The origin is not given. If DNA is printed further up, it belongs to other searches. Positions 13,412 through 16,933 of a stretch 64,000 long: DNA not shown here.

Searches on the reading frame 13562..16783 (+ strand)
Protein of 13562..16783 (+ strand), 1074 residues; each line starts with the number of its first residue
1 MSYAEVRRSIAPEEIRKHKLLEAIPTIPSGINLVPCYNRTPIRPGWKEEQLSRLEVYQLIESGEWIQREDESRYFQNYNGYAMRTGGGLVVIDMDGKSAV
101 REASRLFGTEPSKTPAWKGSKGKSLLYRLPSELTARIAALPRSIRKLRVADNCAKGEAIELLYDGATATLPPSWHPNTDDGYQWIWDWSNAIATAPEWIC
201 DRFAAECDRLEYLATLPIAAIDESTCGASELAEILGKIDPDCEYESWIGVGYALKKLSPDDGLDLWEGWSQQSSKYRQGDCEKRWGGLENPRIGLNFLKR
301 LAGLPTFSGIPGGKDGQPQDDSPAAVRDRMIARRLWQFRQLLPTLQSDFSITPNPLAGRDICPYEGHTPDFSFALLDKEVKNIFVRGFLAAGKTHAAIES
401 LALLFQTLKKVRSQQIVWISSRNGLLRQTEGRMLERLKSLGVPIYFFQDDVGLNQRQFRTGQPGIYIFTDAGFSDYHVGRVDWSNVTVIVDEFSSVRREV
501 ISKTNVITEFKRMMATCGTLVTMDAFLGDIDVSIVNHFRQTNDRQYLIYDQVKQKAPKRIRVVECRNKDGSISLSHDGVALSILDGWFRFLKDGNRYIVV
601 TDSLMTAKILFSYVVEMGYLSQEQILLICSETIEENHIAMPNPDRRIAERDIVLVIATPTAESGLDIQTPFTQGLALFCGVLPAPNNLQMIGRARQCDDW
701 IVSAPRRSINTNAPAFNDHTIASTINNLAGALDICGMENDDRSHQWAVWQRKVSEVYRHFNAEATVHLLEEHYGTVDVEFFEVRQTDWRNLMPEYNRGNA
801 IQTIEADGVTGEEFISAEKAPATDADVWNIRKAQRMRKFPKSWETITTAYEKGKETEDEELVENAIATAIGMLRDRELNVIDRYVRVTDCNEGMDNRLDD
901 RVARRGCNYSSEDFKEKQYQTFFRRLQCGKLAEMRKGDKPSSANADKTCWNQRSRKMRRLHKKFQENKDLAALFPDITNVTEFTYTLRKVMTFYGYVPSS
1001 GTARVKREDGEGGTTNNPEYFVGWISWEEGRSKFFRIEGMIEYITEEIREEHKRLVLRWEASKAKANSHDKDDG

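Call 16: search_protein_families(library=phrogs, proteins=[window:13562-16783:+], max_evalue=0.00001)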
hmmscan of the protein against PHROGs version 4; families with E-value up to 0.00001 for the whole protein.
window:13562-16783:+ (1074 aa): 5 families
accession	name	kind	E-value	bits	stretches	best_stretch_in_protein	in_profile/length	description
phrog_1156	-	DNA, RNA and nucleotide metabolism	1.6e-18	67.7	1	30-286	24-288/855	DNA primase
phrog_4913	-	DNA, RNA and nucleotide metabolism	5.1e-17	62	1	487-702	596-806/1290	replication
phrog_2597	-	DNA, RNA and nucleotide metabolism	2.8e-08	33.8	1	230-290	6-66/747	DNA primase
phrog_29234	-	unknown function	3.5e-07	29.6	1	231-287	243-300/887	-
phrog_15962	-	DNA, RNA and nucleotide metabolism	9.9e-06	25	0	243-298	260-322/835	DNA primase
